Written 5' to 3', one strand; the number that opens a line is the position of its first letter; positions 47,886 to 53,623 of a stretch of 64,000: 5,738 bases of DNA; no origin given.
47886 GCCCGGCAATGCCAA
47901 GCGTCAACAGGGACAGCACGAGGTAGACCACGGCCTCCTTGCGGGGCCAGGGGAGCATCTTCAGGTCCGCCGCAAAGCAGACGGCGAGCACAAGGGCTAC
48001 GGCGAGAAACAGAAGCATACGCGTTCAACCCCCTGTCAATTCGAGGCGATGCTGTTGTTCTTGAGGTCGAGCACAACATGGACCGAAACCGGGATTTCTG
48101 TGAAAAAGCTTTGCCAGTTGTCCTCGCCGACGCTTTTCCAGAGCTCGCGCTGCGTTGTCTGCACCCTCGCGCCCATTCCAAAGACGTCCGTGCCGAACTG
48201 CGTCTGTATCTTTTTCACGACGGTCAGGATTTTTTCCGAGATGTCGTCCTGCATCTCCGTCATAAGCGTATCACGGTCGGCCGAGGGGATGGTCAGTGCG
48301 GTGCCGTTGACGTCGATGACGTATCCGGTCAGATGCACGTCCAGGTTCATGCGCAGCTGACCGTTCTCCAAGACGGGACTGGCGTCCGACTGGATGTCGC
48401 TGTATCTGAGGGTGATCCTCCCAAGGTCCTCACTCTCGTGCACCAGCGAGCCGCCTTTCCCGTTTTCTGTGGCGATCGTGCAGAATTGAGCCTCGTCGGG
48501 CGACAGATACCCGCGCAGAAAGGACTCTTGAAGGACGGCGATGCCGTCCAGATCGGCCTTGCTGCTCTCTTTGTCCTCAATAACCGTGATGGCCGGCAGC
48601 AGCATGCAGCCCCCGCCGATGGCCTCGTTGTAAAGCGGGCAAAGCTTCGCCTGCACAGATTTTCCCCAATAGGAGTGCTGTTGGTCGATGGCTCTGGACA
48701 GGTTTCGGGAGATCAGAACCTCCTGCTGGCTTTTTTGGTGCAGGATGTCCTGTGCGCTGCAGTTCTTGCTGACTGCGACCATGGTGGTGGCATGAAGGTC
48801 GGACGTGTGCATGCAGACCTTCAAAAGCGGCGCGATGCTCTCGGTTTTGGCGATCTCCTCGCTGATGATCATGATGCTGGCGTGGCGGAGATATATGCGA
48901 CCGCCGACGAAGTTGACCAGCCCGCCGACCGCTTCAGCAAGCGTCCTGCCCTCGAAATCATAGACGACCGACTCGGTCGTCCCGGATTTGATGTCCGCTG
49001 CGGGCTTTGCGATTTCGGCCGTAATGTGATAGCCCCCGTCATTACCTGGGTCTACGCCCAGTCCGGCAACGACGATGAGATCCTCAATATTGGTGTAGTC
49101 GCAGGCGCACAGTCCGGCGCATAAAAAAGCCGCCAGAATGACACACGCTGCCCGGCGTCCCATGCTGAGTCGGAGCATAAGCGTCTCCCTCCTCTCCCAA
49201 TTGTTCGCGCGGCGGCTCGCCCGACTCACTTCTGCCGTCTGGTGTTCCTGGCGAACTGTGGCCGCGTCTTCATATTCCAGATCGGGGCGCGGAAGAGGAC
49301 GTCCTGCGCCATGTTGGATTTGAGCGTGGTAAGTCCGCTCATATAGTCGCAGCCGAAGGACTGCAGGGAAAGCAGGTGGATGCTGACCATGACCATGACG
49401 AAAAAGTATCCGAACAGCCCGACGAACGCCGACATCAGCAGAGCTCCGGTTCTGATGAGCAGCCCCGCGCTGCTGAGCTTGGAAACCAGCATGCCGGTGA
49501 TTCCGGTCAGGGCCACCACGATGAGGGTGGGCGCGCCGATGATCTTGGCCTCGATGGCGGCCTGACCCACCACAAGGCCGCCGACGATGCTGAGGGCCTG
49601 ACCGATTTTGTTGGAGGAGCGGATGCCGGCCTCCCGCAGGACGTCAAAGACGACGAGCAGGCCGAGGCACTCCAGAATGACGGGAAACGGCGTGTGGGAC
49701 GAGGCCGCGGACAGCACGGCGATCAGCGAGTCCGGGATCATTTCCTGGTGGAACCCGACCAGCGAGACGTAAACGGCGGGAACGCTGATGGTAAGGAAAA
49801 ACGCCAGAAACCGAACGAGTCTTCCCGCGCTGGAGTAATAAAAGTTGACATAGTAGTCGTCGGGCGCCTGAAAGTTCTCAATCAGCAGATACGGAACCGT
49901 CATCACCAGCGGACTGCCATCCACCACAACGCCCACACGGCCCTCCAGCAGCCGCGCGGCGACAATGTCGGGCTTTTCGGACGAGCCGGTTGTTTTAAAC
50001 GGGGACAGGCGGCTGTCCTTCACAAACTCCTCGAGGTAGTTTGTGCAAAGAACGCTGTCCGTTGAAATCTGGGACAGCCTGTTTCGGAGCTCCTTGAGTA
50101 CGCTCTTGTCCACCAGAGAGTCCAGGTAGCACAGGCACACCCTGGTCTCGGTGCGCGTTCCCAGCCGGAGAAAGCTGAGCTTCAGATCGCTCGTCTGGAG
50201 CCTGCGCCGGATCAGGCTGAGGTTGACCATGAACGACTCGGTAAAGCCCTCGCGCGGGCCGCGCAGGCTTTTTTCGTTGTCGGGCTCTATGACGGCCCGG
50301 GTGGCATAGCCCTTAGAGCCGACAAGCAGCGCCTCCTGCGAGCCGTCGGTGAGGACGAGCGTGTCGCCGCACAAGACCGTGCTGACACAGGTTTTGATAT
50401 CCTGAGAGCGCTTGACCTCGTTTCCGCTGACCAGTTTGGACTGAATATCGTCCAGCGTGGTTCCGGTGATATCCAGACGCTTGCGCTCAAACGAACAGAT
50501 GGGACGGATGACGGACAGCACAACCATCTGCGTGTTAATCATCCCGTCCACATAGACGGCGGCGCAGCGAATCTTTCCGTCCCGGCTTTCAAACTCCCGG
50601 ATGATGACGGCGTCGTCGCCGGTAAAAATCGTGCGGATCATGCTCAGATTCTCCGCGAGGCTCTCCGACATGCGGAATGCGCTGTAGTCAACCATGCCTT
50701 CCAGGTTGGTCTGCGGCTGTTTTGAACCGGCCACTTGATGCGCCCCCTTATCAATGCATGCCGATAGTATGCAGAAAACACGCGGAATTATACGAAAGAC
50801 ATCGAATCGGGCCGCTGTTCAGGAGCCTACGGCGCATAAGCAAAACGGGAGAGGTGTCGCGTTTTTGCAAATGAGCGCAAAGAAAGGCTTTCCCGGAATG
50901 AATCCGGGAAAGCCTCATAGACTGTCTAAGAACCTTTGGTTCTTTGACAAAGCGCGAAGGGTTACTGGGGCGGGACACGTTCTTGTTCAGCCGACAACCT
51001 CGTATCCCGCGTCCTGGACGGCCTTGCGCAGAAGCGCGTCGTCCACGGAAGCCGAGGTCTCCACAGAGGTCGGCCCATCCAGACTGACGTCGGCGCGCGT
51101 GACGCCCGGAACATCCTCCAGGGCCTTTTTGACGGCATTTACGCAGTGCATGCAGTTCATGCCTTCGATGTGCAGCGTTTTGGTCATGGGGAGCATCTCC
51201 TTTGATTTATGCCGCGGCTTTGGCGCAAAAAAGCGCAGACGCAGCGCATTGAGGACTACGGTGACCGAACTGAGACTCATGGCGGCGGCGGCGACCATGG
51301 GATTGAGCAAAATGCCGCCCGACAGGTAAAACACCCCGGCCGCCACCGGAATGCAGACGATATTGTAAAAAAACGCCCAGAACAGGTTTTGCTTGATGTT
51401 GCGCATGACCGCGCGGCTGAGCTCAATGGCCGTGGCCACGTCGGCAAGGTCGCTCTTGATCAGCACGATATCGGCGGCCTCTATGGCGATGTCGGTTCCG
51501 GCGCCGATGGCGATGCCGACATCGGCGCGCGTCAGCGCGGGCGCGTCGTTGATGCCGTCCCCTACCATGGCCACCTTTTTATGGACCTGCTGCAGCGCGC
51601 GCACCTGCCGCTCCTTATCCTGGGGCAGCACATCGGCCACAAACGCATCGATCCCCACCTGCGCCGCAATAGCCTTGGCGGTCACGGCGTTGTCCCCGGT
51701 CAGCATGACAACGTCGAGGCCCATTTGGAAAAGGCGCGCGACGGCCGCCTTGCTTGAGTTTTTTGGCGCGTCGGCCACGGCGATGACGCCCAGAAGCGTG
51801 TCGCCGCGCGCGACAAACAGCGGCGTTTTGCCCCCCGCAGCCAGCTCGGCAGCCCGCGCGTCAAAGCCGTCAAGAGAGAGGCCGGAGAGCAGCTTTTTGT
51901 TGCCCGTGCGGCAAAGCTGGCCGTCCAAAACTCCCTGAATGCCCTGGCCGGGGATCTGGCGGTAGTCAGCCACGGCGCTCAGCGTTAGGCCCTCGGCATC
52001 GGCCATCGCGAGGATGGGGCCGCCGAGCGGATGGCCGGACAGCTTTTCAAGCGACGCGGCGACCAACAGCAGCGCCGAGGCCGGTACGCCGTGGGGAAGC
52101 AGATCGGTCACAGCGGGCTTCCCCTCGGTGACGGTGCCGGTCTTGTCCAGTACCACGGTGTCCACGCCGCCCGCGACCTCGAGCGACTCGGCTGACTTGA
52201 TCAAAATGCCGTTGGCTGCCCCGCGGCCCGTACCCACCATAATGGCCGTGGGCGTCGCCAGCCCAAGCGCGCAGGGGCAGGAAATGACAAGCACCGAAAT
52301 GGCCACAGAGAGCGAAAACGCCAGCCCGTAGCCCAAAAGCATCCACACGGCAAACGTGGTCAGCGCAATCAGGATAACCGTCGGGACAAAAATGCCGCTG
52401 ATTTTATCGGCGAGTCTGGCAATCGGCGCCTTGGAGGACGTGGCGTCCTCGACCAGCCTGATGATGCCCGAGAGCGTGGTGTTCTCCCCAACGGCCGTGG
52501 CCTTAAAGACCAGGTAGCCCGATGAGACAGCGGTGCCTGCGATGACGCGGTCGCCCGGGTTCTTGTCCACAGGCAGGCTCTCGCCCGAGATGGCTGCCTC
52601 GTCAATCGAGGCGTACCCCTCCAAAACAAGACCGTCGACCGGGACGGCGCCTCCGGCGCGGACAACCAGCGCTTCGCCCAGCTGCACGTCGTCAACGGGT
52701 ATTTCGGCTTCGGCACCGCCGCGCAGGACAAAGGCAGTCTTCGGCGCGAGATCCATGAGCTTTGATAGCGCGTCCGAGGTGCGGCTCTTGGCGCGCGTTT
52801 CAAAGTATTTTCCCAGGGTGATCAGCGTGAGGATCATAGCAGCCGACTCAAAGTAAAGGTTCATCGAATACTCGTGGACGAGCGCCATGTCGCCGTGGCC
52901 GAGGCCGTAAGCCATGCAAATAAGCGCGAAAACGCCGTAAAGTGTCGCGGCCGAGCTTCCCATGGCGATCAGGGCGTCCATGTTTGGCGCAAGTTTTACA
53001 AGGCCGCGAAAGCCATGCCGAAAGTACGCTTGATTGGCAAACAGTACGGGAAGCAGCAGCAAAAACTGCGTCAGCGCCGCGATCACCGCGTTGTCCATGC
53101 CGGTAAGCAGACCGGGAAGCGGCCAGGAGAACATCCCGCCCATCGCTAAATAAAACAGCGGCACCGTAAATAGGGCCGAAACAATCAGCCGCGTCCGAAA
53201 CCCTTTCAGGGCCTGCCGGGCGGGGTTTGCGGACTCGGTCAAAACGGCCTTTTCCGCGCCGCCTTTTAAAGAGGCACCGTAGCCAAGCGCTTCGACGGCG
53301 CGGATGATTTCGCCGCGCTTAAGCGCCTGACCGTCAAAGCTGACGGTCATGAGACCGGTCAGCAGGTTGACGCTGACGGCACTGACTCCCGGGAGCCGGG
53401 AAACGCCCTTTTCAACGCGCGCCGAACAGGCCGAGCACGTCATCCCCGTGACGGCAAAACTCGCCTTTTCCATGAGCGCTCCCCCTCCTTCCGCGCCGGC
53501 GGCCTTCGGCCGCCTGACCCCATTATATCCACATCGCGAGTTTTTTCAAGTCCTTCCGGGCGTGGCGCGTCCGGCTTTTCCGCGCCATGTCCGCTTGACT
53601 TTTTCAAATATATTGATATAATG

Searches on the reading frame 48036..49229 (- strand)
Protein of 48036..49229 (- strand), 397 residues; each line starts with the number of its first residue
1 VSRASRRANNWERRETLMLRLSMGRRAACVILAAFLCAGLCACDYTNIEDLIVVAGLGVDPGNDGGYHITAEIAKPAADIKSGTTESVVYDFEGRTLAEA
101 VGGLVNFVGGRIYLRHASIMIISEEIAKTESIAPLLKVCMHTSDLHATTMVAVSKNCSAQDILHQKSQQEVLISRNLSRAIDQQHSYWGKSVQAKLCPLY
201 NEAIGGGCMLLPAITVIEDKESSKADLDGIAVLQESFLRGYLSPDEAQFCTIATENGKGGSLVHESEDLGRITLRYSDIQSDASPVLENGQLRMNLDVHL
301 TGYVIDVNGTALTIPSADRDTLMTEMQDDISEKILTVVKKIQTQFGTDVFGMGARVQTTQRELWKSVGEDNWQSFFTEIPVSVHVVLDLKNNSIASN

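Call 68: search_protein_families(library=pfam, proteins=[window:48036-49229:-], max_evalue=0.00001)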
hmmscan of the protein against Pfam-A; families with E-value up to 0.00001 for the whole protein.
window:48036-49229:- (397 aa): 2 families
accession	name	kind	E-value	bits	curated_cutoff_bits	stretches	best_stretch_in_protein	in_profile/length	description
PF25198.1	Spore_GerAC_N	-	8.7e-28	97.8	27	1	44-216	1-176/176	Spore germination protein N-terminal domain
PF05504.16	Spore_GerAC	-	9.6e-24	84.8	23.6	1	228-391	1-165/167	Spore germination B3/ GerAC like, C-terminal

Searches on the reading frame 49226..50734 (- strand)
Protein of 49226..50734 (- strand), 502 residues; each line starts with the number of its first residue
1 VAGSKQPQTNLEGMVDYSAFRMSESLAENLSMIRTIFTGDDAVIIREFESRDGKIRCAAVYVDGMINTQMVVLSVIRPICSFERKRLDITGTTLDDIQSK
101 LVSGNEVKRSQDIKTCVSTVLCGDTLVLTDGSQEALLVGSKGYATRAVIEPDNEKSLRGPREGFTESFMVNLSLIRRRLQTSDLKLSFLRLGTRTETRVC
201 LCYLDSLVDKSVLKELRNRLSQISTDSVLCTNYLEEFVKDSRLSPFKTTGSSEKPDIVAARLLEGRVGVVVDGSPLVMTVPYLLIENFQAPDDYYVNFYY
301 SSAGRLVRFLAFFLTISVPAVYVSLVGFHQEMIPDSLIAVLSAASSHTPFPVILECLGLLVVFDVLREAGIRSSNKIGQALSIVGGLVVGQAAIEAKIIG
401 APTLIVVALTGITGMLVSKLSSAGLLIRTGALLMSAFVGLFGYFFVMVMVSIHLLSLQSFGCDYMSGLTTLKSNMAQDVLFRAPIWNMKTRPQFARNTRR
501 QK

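Call 68: search_protein_families(library=pfam, proteins=[window:49226-50734:-], max_evalue=0.00001)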
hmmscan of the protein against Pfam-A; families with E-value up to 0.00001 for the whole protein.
window:49226-50734:- (502 aa): 1 family
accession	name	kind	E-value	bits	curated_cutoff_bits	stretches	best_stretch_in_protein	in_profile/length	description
PF03323.18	GerA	-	4.6e-152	507.2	27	1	32-493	2-465/466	Bacillus/Clostridium GerA spore germination protein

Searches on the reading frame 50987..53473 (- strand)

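Call 68: search_protein_families(library=pfam, proteins=[window:50987-53473:-], max_evalue=0.00001)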
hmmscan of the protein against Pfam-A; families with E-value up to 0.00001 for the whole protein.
window:50987-53473:- (828 aa): 4 families
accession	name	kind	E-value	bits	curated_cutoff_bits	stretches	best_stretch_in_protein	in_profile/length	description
PF00122.25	E1-E2_ATPase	-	2.8e-56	190.4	28.1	1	242-420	2-180/181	E1-E2 ATPase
PF00702.32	Hydrolase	-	2.7e-31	109.9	26.4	1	437-651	1-191/191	haloacid dehalogenase-like hydrolase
PF00403.32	HMA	-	5e-31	107.3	24.8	2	6-65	2-61/62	Heavy-metal-associated domain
PF08282.18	Hydrolase_3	-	3.2e-06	27.5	20.9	0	631-680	203-252/255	haloacid dehalogenase-like hydrolase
